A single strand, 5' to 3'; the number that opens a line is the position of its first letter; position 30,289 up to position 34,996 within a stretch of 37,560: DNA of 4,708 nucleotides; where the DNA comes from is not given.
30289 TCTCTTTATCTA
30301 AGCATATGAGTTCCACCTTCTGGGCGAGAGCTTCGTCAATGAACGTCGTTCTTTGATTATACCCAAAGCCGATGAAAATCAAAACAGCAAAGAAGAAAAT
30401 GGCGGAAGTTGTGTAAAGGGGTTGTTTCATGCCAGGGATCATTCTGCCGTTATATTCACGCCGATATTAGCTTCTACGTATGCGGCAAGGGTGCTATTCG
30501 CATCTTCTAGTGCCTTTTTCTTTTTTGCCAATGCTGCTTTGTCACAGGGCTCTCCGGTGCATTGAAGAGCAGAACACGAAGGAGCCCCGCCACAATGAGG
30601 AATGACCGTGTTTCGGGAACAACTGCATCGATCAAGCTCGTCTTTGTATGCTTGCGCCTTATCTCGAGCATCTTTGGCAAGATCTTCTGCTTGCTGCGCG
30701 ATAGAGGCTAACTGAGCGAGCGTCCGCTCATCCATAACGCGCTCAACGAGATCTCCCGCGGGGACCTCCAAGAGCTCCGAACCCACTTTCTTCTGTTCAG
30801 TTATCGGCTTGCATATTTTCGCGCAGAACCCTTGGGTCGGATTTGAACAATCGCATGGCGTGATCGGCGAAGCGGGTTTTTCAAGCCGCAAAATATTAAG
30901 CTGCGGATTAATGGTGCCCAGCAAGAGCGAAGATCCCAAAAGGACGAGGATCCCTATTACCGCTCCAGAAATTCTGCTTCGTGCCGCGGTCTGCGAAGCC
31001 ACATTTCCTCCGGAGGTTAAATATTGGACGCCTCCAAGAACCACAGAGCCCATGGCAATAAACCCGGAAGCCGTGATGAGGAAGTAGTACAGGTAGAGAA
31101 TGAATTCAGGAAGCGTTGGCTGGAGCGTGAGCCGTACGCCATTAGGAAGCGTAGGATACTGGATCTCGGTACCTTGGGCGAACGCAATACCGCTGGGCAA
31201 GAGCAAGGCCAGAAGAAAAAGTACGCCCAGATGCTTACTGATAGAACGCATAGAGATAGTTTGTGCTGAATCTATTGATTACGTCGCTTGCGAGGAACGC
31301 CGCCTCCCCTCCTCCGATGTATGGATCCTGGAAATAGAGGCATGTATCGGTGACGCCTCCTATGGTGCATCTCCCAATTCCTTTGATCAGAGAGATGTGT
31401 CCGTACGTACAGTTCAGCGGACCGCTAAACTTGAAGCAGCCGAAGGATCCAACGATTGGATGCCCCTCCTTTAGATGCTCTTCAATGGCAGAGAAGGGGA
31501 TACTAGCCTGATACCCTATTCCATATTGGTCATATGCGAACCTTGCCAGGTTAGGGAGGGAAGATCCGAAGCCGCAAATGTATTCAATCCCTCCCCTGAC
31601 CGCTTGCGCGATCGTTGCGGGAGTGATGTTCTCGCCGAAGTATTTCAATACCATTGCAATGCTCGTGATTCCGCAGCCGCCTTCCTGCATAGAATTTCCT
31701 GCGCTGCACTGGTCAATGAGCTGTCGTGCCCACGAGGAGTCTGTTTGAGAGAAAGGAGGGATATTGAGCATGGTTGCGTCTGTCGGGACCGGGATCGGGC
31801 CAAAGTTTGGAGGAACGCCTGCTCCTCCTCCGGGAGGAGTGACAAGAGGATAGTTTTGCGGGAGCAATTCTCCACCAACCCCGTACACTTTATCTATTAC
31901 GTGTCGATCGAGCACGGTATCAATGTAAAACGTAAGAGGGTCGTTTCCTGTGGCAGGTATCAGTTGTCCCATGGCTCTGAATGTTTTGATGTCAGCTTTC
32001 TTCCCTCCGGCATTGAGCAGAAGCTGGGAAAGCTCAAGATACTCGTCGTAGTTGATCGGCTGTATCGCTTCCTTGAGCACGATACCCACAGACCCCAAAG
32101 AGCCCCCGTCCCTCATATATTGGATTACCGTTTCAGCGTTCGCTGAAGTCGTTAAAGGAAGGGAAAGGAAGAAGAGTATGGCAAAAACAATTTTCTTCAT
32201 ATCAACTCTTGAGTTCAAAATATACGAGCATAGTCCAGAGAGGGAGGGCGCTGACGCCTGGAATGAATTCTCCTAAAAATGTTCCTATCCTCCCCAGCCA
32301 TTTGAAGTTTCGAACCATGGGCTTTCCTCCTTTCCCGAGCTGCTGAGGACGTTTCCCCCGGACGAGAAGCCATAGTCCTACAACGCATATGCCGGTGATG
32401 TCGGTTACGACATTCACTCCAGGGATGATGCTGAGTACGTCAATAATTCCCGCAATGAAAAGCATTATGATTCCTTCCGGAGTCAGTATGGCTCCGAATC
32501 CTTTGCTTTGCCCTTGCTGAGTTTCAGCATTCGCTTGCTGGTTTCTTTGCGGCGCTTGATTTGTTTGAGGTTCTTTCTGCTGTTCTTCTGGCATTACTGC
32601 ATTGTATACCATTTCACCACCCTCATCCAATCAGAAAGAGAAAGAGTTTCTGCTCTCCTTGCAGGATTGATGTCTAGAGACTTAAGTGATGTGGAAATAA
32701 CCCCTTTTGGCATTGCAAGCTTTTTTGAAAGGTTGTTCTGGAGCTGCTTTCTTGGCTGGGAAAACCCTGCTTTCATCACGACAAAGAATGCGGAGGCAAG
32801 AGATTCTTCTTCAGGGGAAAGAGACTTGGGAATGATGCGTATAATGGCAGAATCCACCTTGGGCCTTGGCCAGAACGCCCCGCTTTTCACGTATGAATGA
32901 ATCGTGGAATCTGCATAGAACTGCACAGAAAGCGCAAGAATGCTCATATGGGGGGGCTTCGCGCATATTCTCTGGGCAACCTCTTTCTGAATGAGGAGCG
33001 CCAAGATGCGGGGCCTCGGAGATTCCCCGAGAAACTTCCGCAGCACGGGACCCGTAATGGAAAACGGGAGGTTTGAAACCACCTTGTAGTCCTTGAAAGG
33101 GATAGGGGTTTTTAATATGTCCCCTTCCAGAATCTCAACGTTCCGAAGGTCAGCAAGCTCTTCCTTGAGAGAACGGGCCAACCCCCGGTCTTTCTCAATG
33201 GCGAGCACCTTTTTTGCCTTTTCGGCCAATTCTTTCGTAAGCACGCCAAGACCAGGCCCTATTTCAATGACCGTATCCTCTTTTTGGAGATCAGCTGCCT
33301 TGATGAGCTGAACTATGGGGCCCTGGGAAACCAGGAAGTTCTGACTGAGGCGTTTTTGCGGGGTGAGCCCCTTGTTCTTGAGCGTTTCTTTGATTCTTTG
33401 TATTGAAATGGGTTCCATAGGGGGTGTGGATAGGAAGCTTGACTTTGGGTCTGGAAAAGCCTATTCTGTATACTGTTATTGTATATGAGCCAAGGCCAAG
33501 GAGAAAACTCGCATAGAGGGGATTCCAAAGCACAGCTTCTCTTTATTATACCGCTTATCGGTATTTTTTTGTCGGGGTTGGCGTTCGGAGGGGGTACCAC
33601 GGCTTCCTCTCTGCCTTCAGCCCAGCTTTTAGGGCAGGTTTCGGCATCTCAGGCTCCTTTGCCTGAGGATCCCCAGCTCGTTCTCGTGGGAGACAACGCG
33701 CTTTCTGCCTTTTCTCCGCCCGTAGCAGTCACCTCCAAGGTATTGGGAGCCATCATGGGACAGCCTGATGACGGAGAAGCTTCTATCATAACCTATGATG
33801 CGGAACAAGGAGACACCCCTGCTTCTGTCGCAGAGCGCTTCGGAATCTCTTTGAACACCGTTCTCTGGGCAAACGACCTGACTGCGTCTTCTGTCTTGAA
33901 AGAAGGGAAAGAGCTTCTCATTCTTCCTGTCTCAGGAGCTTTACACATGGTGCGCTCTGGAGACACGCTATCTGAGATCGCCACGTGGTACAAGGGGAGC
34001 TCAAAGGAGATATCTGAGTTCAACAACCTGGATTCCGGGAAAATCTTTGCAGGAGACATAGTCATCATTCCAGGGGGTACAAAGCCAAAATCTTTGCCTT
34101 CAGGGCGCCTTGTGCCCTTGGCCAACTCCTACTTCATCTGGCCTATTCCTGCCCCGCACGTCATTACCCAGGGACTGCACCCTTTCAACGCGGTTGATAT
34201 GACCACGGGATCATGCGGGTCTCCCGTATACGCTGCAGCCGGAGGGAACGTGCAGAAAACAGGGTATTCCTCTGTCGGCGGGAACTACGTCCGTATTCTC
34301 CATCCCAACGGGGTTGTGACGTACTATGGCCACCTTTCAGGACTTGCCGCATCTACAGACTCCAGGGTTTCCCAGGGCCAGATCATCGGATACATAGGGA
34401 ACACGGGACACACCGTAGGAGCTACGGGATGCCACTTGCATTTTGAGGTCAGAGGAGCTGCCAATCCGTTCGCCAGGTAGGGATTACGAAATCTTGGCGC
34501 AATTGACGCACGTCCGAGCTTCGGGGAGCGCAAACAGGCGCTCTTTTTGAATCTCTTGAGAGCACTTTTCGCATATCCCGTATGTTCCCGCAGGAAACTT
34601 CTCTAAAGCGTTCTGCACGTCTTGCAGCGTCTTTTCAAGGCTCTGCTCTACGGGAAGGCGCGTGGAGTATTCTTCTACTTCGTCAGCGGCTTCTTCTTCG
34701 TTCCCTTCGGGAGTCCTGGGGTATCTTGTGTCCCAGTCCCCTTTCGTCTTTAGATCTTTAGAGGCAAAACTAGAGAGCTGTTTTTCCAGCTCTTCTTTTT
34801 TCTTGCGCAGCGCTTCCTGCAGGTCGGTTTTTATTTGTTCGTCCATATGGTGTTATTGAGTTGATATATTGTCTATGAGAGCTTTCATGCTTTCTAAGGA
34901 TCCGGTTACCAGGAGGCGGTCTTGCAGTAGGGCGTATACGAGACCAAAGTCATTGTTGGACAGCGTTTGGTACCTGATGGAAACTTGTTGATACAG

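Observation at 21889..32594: Origin-proximal, relaxase-less minimal T4SS or conjugative-pilus-like cluster fixed between core genes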

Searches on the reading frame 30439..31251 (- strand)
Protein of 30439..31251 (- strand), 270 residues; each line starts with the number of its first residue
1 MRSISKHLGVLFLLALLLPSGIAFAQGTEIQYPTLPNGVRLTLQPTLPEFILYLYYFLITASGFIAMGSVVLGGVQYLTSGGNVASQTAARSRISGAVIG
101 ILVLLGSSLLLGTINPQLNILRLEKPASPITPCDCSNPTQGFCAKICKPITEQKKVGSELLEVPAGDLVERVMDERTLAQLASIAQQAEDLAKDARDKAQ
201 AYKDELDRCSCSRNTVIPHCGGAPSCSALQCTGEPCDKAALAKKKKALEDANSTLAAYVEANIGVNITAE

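Call 5: search_protein_families(library=pfam, proteins=[window:30439-31251:-], max_evalue=0.1)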
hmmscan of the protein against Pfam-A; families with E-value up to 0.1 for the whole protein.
window:30439-31251:- (270 aa): 1 family
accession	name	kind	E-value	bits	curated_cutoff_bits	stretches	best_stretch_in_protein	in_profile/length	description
PF18895.5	T4SS_pilin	-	0.00016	22.1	26.6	1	46-111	4-68/71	Type IV secretion system pilin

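Call 6: search_protein_families(library=ncbifam, proteins=[window:30439-31251:-], max_evalue=0.1)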
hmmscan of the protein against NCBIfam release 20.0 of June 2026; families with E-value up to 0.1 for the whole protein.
window:30439-31251:- (270 aa): 1 family
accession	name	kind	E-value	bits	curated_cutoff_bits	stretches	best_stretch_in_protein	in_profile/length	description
TIGR04415.1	O_hepto_targRPT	repeat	0.077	13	30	0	66-88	2-25/38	strand-loop-strand repeat protein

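Call 34: search_protein_families(library=phrogs, proteins=[window:30439-31251:-], max_evalue=0.01)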
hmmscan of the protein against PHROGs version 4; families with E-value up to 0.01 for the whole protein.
window:30439-31251:- (270 aa): 0 families

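Call 49: find_homologous_proteins(query=window:30439-31251:-, max_evalue=0.001)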
Query window:30439-31251:- (270 aa): 5 proteins with E <= 0.001 among 3538 candidates.
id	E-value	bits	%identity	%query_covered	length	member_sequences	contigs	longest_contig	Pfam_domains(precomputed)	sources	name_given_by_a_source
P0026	4.3e-172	588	100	100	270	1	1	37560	-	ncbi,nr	ncbi:MAG: hypothetical protein Q7S63_03385 [bacterium]|nr:hypothetical protein [bacterium]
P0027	2.7e-111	389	68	93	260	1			-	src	-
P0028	6.2e-110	385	64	96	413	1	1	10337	PF18896.6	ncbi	-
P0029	1.3e-96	341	61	96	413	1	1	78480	PF18896.6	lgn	-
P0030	2.6e-63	232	45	100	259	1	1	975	-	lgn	-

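Call 60: predict_structure(alignment_id=A3)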
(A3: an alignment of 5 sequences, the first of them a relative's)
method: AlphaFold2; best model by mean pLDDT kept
length: 270 residues; sequences in the alignment: 5
mean_pLDDT: 51.9   pTM: 0.28
mean pLDDT of the five models: 51.9, 45.0, 44.5, 43.9, 40.3
residues with pLDDT >= 90: 0; 70-90: 31; 50-70: 110; < 50: 129
segments of 3 or more residues with pLDDT < 50: 1-9, 17-50, 112-132, 141-143, 148-180, 212-230, 264-270
pLDDT, mean of each block of 10 residues (from residue 1): 45 50 34 38 42 61 68 67 61 60 59 40 33 52 49 35 32 42 62 71 67 47 44 60 76 67 42
secondary structure, 60 per line:
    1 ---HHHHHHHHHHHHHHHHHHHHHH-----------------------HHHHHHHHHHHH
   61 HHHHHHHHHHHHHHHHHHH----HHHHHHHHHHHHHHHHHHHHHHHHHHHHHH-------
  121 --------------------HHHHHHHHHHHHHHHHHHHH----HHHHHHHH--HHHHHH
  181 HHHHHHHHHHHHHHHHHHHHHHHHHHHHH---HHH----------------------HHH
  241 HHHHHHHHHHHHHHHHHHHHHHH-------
elements in order: H4-25 H49-79 H84-113 H141-160 H165-172 H175-209 H238-263

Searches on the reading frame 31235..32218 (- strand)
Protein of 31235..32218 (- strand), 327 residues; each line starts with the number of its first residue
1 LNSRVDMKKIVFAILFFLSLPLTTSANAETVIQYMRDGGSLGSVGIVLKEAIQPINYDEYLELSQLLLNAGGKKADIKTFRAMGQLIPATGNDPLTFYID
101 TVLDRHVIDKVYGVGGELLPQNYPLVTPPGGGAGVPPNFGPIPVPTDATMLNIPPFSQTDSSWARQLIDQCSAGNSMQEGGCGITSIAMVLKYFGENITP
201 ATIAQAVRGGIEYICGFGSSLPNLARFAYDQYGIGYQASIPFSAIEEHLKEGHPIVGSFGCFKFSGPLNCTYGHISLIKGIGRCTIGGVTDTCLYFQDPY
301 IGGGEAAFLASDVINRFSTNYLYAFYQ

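Call 5: search_protein_families(library=pfam, proteins=[window:31235-32218:-], max_evalue=0.1)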
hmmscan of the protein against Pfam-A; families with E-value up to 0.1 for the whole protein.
window:31235-32218:- (327 aa): 2 families
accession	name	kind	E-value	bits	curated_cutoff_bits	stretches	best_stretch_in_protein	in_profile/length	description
PF13529.12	Peptidase_C39_2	-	1.5e-10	42.2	24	1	151-300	1-143/143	Peptidase_C39 like family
PF03412.21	Peptidase_C39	-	0.0032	17.7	22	1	177-206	8-37/133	Peptidase C39 family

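Call 6: search_protein_families(library=ncbifam, proteins=[window:31235-32218:-], max_evalue=0.1)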
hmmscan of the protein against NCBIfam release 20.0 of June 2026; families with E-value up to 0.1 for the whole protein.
window:31235-32218:- (327 aa): 0 families

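Call 34: search_protein_families(library=phrogs, proteins=[window:31235-32200:-], max_evalue=0.01)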
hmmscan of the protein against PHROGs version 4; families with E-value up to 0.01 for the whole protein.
window:31235-32200:- (321 aa): 0 families

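Call 41: search_solved_structures(query=window:31235-32200:-, max_evalue=1, show_alignments=2)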
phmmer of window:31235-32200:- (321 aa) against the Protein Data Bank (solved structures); distinct sequences matched with E-value up to 1: 0.

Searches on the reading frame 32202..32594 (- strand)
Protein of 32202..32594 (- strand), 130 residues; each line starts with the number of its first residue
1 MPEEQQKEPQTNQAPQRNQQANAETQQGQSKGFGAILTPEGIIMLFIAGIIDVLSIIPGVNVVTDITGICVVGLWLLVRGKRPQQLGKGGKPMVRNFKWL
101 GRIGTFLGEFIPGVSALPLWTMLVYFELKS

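Call 7: search_protein_families(library=pfam, proteins=[window:32202-32594:-], max_evalue=0.01)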
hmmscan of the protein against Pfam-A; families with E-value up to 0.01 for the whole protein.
window:32202-32594:- (130 aa): 0 families

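Call 34: search_protein_families(library=phrogs, proteins=[window:32202-32594:-], max_evalue=0.01)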
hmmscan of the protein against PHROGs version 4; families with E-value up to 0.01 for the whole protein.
window:32202-32594:- (130 aa): 0 families

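Call 75: search_protein_families(library=ncbifam, proteins=[window:32202-32594:-], max_evalue=0.001)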
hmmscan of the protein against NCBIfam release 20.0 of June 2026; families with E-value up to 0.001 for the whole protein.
window:32202-32594:- (130 aa): 0 families

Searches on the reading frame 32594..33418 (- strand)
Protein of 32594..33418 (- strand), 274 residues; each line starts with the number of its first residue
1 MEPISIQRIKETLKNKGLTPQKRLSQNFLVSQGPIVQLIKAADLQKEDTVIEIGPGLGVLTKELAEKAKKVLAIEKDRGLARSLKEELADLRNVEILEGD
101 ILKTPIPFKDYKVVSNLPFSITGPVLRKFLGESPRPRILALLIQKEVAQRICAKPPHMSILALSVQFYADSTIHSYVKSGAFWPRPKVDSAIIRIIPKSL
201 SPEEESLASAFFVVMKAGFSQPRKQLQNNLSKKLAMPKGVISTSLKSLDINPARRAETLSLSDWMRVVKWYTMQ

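Call 7: search_protein_families(library=pfam, proteins=[window:32594-33418:-], max_evalue=0.01)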
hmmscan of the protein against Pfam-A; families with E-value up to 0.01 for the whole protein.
window:32594-33418:- (274 aa): 4 families
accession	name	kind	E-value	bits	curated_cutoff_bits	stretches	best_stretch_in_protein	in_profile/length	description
PF00398.26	RrnaAD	-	1.6e-51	175.3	24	1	21-271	5-261/263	Ribosomal RNA adenine dimethylase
PF13649.12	Methyltransf_25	-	2.4e-05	25.4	27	1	50-116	1-70/97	Methyltransferase domain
PF08241.18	Methyltransf_11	-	0.00092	20.2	21.2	1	52-110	2-58/95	Methyltransferase domain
PF05175.20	MTS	-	0.004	17.3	23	1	43-120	28-109/170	Methyltransferase small domain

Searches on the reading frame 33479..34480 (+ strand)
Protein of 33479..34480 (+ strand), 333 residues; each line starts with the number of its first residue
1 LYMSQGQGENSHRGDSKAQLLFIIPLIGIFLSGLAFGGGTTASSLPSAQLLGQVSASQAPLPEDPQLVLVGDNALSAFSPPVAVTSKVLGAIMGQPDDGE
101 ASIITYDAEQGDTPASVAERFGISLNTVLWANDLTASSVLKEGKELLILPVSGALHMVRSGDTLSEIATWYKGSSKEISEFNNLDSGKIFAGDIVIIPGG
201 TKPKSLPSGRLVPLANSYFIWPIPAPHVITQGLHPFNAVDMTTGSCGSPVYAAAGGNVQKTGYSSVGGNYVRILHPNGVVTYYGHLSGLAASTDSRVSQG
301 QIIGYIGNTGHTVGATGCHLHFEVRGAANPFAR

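Call 7: search_protein_families(library=pfam, proteins=[window:33479-34480:+], max_evalue=0.01)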
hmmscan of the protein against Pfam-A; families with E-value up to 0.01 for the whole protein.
window:33479-34480:+ (333 aa): 5 families
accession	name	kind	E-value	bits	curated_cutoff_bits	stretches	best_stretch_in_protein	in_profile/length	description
PF01551.29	Peptidase_M23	-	2.7e-23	82.4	28.7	1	244-329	10-92/96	Peptidase family M23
PF01476.26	LysM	-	2.3e-16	59.9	20.9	2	156-198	1-43/43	LysM domain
PF23473.1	LysM3_LYK4_5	-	1.9e-11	44.3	29.3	2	104-138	3-37/48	LYK4/5 LysM3 domain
PF23446.1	LysM1_NFP_LYK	-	9.7e-08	33.2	36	1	102-151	4-55/60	NFP/LYK LysM1 domain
PF13384.12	HTH_23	-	0.004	17.4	24.6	0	108-128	14-34/50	Homeodomain-like domain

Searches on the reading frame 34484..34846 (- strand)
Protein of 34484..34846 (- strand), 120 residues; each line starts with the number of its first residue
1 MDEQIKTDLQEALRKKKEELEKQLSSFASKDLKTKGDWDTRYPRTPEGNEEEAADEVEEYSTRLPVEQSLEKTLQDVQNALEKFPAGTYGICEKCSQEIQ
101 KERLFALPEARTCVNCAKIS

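Call 7: search_protein_families(library=pfam, proteins=[window:34484-34846:-], max_evalue=0.01)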
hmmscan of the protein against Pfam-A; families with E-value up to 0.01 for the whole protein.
window:34484-34846:- (120 aa): 1 family
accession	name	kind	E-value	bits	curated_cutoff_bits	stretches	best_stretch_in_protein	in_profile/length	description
PF01258.23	zf-dskA_traR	-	1.3e-09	38.3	24.9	1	87-118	1-32/36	Prokaryotic dksA/traR C4-type zinc finger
